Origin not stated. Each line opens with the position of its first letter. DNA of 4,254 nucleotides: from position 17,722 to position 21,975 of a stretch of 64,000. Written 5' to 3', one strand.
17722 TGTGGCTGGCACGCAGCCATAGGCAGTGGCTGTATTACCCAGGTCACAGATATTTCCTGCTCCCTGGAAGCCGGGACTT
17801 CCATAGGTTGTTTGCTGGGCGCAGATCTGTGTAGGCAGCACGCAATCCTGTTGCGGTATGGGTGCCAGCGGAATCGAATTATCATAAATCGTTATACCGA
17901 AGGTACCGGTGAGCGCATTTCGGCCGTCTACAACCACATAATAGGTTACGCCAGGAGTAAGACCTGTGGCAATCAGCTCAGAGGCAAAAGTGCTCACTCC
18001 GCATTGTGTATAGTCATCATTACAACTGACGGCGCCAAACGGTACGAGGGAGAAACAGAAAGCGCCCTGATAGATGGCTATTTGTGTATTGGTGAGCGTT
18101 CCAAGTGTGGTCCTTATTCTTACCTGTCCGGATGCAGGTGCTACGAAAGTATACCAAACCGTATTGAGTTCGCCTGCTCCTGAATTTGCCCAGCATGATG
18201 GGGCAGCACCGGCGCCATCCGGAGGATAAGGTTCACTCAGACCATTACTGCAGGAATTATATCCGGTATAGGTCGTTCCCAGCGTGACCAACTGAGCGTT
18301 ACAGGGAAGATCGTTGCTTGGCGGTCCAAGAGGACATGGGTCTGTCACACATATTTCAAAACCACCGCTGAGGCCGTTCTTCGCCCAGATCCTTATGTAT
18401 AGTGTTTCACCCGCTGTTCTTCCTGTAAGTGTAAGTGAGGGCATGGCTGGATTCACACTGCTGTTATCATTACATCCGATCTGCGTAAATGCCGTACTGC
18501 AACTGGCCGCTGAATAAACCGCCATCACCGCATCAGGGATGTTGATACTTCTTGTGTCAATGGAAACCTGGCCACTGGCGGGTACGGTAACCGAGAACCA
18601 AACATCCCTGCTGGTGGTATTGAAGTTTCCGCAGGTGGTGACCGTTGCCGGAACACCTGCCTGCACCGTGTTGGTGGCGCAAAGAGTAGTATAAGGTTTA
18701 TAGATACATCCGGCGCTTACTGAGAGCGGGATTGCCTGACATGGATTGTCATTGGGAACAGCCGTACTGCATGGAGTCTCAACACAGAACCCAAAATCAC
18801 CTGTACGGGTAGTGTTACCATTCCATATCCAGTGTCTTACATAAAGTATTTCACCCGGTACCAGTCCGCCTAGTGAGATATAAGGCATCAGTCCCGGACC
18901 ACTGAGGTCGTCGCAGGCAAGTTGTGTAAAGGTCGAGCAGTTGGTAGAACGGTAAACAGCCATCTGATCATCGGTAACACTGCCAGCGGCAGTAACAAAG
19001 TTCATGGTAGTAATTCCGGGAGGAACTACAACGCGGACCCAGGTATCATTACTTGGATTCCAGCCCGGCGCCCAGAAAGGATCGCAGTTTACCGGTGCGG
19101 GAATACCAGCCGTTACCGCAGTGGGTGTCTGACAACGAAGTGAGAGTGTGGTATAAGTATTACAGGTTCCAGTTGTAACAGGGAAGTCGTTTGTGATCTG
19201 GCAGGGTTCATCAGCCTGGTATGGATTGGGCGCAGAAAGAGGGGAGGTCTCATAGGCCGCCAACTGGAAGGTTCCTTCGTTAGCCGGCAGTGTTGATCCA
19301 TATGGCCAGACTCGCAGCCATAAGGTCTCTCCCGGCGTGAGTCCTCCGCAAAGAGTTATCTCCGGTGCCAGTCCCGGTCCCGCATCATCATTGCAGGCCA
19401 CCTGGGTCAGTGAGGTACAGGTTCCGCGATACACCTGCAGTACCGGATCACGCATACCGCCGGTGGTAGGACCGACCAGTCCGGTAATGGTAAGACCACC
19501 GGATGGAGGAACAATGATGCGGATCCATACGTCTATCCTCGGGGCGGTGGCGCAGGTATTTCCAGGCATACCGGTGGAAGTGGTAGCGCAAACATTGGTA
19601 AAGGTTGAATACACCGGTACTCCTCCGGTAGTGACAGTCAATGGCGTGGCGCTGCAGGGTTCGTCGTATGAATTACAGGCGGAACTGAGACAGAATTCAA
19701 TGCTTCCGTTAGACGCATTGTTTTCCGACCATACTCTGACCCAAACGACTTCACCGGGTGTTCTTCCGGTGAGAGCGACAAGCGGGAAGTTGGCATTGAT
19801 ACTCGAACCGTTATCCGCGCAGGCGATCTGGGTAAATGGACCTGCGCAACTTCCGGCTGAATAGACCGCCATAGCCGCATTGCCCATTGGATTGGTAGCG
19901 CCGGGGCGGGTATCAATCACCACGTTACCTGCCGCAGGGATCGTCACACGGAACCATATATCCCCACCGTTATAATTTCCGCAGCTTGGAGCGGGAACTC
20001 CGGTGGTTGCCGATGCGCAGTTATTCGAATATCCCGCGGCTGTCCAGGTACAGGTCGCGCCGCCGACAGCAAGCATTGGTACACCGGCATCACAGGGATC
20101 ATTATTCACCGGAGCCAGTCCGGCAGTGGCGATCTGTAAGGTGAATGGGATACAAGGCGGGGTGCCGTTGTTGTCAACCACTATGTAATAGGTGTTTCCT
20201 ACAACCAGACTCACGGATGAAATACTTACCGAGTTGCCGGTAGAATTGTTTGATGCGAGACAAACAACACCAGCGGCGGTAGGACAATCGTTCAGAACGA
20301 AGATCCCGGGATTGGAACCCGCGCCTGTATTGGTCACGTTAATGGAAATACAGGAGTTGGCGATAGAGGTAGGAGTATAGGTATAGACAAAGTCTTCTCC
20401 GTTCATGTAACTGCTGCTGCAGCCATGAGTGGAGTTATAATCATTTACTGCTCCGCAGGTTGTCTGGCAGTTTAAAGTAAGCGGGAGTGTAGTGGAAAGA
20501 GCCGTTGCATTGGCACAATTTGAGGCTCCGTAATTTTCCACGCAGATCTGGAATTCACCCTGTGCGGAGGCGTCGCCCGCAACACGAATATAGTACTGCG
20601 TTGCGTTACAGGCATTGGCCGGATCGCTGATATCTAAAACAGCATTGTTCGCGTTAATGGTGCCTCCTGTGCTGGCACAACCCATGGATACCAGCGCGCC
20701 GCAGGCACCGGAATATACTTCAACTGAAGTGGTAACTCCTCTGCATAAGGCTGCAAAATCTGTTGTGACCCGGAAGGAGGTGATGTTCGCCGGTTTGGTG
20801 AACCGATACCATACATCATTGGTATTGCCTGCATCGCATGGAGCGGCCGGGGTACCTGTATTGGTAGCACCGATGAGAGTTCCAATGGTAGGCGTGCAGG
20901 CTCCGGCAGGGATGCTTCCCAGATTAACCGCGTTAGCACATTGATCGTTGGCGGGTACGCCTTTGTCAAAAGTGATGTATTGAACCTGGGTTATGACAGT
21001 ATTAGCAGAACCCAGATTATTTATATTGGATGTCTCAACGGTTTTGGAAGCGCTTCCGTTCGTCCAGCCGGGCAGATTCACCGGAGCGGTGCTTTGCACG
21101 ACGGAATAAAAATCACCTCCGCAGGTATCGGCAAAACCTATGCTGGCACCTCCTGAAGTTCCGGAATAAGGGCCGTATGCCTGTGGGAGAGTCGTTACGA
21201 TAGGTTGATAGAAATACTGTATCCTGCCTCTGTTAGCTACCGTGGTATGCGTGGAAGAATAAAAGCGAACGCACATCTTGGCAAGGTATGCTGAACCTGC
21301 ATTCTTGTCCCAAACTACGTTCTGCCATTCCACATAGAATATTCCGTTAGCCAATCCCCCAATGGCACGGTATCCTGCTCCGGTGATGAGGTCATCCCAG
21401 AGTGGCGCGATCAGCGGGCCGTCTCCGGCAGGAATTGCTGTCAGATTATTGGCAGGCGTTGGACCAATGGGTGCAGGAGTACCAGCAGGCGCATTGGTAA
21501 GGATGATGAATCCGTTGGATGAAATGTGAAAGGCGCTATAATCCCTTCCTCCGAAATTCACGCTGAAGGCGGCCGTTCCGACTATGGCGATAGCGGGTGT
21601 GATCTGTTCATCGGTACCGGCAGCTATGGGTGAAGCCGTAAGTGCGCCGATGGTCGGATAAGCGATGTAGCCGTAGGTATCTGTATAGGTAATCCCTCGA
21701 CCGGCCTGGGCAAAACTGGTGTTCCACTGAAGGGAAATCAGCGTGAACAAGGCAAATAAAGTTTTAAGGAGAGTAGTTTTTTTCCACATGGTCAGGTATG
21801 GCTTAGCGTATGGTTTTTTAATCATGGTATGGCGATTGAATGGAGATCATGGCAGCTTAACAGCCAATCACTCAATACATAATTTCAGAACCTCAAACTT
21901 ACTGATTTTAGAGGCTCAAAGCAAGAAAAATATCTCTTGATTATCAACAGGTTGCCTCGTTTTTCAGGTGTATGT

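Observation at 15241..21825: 2194-aa T9SS cargo built from at least 7 tandem Cys-rich PPC-like repeats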

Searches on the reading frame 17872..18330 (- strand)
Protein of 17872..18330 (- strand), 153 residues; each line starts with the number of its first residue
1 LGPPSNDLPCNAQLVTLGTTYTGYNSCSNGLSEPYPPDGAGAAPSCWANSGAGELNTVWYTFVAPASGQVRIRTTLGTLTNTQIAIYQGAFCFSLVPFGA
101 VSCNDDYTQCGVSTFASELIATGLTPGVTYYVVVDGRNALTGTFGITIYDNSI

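Call 11: search_protein_families(library=pfam, proteins=[window:17872-18330:-], max_evalue=5)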
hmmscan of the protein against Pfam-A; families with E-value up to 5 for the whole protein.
window:17872-18330:- (153 aa): 3 families
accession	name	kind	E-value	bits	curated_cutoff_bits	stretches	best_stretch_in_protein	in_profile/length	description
PF23759.1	GBD_T9SS_assoc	-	0.0014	19.3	27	1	45-110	35-82/116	Galactose binding domain-like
PF16656.11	Pur_ac_phosph_N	-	0.0016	19.4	30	1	51-138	11-82/93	Purple acid Phosphatase, N-terminal domain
PF04151.21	PPC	-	0.012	16.9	25.9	1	58-135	3-69/70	Bacterial pre-peptidase C-terminal domain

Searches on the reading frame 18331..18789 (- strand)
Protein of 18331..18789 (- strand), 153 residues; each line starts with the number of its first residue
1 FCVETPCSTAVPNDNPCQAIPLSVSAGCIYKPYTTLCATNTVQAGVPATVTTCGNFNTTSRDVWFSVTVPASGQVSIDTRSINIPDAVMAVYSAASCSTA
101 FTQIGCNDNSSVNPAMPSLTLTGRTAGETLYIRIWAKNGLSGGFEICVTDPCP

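Call 11: search_protein_families(library=pfam, proteins=[window:18331-18789:-], max_evalue=5)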
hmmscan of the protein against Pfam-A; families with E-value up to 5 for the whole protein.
window:18331-18789:- (153 aa): 2 families
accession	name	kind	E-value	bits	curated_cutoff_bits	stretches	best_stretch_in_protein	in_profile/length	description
PF23759.1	GBD_T9SS_assoc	-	4.9e-07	30.5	27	1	39-112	23-88/116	Galactose binding domain-like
PF04151.21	PPC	-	0.015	16.6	25.9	1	64-111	4-45/70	Bacterial pre-peptidase C-terminal domain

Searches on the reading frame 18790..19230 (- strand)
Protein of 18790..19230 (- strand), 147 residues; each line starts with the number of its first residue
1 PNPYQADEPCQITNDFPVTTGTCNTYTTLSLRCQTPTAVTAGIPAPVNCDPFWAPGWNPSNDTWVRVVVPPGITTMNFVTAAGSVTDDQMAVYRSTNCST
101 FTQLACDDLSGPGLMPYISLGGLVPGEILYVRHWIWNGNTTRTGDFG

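Call 11: search_protein_families(library=pfam, proteins=[window:18790-19230:-], max_evalue=5)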
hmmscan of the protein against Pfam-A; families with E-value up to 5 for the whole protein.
window:18790-19230:- (147 aa): 0 families
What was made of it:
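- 18790..19230 (-): Repeat R5, residues 866-1012. This copy alone gives no Pfam hit (call 11).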

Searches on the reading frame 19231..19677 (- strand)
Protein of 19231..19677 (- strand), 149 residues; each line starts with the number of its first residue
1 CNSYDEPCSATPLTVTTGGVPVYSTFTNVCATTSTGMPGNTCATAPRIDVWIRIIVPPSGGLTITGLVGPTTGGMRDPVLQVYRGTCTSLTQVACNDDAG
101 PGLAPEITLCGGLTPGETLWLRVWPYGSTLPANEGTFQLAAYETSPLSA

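Call 11: search_protein_families(library=pfam, proteins=[window:19231-19677:-], max_evalue=5)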
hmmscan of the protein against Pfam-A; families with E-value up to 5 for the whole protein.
window:19231-19677:- (149 aa): 1 family
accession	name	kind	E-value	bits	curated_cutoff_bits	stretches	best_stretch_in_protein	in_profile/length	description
PF23759.1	GBD_T9SS_assoc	-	0.025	15.3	27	1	8-123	6-102/116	Galactose binding domain-like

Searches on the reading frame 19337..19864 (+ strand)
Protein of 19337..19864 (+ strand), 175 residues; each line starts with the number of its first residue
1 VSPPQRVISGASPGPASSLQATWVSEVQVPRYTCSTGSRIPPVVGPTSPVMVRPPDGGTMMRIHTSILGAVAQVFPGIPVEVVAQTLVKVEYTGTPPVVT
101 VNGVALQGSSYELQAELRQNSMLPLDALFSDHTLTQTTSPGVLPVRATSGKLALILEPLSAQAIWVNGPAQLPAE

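Call 84: search_protein_families(library=pfam, proteins=[window:19337-19864:+], max_evalue=0.001)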
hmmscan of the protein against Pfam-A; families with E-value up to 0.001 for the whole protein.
window:19337-19864:+ (175 aa): 0 families

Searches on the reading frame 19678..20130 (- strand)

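Call 11: search_protein_families(library=pfam, proteins=[window:19678-20130:-], max_evalue=5)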
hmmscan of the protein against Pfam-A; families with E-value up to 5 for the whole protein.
window:19678-20130:- (151 aa): 2 families
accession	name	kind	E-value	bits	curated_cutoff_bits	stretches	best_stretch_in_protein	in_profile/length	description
PF23759.1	GBD_T9SS_assoc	-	8.7e-05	23.2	27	1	30-111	17-89/116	Galactose binding domain-like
PF04151.21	PPC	-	0.33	12.3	25.9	1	59-122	4-58/70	Bacterial pre-peptidase C-terminal domain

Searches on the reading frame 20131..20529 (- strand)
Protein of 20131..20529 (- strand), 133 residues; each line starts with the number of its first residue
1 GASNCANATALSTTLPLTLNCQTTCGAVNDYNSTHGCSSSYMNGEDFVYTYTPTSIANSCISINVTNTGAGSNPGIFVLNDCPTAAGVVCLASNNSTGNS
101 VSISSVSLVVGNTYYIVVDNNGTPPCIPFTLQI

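Call 11: search_protein_families(library=pfam, proteins=[window:20131-20529:-], max_evalue=5)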
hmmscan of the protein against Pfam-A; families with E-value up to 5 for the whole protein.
window:20131-20529:- (133 aa): 1 family
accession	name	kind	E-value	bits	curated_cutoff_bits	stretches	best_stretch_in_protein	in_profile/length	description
PF04151.21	PPC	-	0.034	15.4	25.9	1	61-119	15-69/70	Bacterial pre-peptidase C-terminal domain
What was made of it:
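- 20131..20529 (-): Repeat R2, residues 433-565; divergent copy. Pfam PPC gives E 0.034 (call 11).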

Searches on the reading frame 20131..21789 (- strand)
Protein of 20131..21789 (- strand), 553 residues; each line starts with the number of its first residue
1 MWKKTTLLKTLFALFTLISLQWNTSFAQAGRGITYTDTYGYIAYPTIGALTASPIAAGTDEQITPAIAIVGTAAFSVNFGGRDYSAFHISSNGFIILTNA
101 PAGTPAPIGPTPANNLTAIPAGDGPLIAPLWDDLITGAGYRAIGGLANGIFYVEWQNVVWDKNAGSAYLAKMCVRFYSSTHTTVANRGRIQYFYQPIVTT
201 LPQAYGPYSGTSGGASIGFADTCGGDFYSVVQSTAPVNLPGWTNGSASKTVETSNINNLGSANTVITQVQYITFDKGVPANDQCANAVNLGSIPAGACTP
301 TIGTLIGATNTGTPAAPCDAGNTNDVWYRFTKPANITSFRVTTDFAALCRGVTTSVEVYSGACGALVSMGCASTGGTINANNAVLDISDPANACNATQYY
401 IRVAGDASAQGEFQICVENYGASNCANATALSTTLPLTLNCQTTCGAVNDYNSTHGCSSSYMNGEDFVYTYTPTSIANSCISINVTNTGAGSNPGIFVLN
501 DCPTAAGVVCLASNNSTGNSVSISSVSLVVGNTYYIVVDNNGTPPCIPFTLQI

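Call 35: predict_structure(alignment_id=A2)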
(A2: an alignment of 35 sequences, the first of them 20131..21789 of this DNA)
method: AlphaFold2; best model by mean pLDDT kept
length: 553 residues; sequences in the alignment: 35
mean_pLDDT: 83.1   pTM: 0.74
mean pLDDT of the five models: 83.1, 82.3, 81.7, 80.2, 78.6
residues with pLDDT >= 90: 207; 70-90: 254; 50-70: 81; < 50: 11
segments of 3 or more residues with pLDDT < 50: 23-29, 238-240
pLDDT, mean of each block of 10 residues (from residue 1): 69 79 46 85 90 85 90 76 90 92 87 75 84 84 89 89 75 90 81 80 53 76 85 57 69 73 64 89 91 79 85 60 86 85 84 91 91 87 89 89 88 88 78 89 82 89 91 89 94 95 92 96 96 95 89 94
secondary structure, 60 per line:
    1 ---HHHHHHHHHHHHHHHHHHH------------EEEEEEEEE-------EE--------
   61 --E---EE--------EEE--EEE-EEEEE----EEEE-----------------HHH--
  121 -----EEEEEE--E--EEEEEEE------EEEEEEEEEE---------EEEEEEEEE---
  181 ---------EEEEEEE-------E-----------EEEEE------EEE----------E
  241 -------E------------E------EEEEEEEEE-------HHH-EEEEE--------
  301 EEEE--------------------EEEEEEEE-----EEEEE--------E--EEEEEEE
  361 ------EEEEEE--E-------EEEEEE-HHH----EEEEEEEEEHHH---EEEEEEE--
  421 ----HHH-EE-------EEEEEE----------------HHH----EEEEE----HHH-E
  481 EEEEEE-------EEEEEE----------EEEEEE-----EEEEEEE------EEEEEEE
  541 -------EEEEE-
elements in order: H4-22 E35-43 E77-79 E82-84 E86-90 E95-98 E126-131 E137-143 E150-159 E169-177 E190-196 E216-220 E227-229 E268-276 E288-292 E301-304 E325-332 E338-342 E354-360 E367-372 E383-388 E397-405 E412-418 E438-443 E467-471 E480-486 E494-499 E510-515 E521-527 E534-540 E548-552
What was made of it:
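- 20971..21708 (-): N-terminal head domain, residues 40-285; NIDO-like and homologous to the RemA/RemZ N-terminus. AF2 pLDDT is about 80-90 (call 35).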

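Call 44: search_solved_structures(query=A2, max_evalue=1, show_alignments=1)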
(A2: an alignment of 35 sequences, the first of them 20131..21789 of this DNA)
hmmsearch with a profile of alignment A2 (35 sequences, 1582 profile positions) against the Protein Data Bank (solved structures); distinct sequences matched with E-value up to 1: 8.
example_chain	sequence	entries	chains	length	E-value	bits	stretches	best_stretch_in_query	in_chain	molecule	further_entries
8gl6_D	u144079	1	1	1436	1.2e-36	128.6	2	22-337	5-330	RemA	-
9whd_A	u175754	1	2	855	3.4e-06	27.6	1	1492-1572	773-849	GH167 glycoside hydrolase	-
5jvk_A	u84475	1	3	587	0.00047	20.6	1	1486-1576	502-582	Uncharacterized protein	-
8glk_D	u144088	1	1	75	0.00062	20.2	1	1498-1570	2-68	Endonuclease I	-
8glj_D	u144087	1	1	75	0.0011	19.4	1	1498-1569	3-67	Por secretion system C-terminal sorting domain-containing protein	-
9rzy_A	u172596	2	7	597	0.15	12.3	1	1489-1569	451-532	Alpha-L-fucosidase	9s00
6za2_A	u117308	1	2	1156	0.36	11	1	1495-1539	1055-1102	Por secretion system protein porU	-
8qb1_A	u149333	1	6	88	0.72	10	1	1498-1579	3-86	Mirolase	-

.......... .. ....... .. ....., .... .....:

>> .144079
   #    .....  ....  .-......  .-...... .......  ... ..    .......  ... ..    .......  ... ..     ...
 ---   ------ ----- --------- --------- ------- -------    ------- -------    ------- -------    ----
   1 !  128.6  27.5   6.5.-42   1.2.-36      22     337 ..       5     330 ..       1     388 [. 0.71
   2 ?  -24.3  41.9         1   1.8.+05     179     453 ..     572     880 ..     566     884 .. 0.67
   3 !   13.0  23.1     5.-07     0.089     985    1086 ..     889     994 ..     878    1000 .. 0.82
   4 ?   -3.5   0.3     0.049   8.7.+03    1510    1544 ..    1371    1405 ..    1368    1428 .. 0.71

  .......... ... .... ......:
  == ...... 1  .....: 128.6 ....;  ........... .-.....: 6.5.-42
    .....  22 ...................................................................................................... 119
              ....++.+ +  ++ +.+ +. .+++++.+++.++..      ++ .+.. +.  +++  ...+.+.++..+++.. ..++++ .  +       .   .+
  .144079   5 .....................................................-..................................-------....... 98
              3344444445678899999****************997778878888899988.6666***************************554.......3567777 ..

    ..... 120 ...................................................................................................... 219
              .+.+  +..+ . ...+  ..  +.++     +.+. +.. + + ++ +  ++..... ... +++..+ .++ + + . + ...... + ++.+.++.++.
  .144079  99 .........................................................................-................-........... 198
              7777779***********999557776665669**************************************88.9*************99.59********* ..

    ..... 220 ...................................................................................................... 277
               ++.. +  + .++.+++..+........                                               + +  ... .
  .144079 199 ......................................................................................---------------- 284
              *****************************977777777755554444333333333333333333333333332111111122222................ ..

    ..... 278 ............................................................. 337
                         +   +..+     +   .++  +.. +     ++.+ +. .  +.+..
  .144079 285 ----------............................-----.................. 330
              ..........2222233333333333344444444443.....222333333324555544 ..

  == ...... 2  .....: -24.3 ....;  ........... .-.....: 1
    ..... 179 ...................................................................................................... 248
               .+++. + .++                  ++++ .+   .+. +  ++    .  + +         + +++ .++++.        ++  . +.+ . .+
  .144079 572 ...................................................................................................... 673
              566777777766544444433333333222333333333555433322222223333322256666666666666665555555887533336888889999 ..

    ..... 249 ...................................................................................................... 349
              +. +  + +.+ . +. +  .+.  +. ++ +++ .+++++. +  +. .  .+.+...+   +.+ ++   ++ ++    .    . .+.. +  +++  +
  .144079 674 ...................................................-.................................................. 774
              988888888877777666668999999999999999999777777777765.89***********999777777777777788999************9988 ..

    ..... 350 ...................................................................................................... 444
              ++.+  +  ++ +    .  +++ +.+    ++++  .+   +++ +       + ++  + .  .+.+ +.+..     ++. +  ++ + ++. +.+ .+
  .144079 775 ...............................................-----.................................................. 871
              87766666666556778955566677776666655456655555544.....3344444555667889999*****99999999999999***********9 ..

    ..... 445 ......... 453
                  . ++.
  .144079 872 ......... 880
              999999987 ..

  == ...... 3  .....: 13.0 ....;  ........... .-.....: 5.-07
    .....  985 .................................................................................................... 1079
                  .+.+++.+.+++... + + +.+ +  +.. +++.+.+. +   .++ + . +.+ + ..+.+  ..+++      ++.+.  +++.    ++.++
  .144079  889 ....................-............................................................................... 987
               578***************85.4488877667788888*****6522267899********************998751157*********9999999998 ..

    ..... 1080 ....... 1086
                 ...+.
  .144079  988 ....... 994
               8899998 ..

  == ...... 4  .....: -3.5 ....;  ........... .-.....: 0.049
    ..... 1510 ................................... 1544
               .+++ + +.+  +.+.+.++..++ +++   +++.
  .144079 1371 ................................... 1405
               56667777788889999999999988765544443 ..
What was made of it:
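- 20971..21708 (-): The family profile A2 matches PDB chain 8gl6_D ('RemA') at E 1.2e-36, profile positions 22-337 against chain residues 5-330 (call 44).
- On RemA family gliding adhesins: Family profile against 8gl6_D: E 1.2e-36 (call 44).
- Closest known: RemA / RemZ. Same: The N-terminal domain of about 230 aa is homologous (family profile E 1.2e-36, call 44).
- Closest known: RemA / RemZ. Different: The middle of RemA/RemZ lacks the eight PF23759/PPC-fold domains and the long solenoid; only a marginal 13-bit match occurs at the start of the solenoid (call 44).
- N-terminal domain matches RemA/RemZ (call 44; E 1.2e-36). Apart from a marginal 13-bit stretch at the start of the solenoid (i-Evalue 0.089) and the CTD, the rest of the architecture is unrelated to the RemA chain (call 44, domains 2-4).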

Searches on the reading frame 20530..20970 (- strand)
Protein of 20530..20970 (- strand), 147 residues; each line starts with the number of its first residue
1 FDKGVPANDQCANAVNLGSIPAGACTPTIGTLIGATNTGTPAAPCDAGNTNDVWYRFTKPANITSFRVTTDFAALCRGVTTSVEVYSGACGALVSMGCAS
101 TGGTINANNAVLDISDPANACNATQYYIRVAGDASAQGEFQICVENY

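Call 11: search_protein_families(library=pfam, proteins=[window:20530-20970:-], max_evalue=5)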
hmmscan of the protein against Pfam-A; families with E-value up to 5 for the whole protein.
window:20530-20970:- (147 aa): 2 families
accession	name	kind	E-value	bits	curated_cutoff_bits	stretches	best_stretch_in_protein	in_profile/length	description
PF23759.1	GBD_T9SS_assoc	-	0.00046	20.9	27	1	7-104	1-88/116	Galactose binding domain-like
PF15858.10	LCE6A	-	0.19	12.4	27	1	79-110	23-54/81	Late cornified envelope protein 6A family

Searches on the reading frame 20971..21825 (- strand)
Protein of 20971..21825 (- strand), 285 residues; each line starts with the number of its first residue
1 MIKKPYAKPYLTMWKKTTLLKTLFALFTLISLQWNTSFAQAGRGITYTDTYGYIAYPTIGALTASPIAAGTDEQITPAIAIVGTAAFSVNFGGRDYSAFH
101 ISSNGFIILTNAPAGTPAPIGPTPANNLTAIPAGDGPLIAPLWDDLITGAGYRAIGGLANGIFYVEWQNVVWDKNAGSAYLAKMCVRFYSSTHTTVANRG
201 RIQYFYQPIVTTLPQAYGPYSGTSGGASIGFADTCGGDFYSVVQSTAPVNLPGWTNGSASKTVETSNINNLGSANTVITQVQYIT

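Call 11: search_protein_families(library=pfam, proteins=[window:20971-21825:-], max_evalue=5)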
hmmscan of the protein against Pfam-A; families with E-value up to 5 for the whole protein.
window:20971-21825:- (285 aa): 0 families

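Call 39: search_protein_families(library=pfam, proteins=[window:20971-21789:-], max_evalue=10)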
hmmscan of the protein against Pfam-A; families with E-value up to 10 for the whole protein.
window:20971-21789:- (273 aa): 0 families

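Call 46: search_solved_structures(query=window:20971-21789:-, max_evalue=10, show_alignments=1)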
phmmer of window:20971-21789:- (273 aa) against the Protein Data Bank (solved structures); distinct sequences matched with E-value up to 10: 0.
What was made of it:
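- On RemA family gliding adhesins: The single-sequence search was negative (call 46).
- Closest known: RemA / RemZ. Different: The window protein as a single sequence does not hit RemA (call 46).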
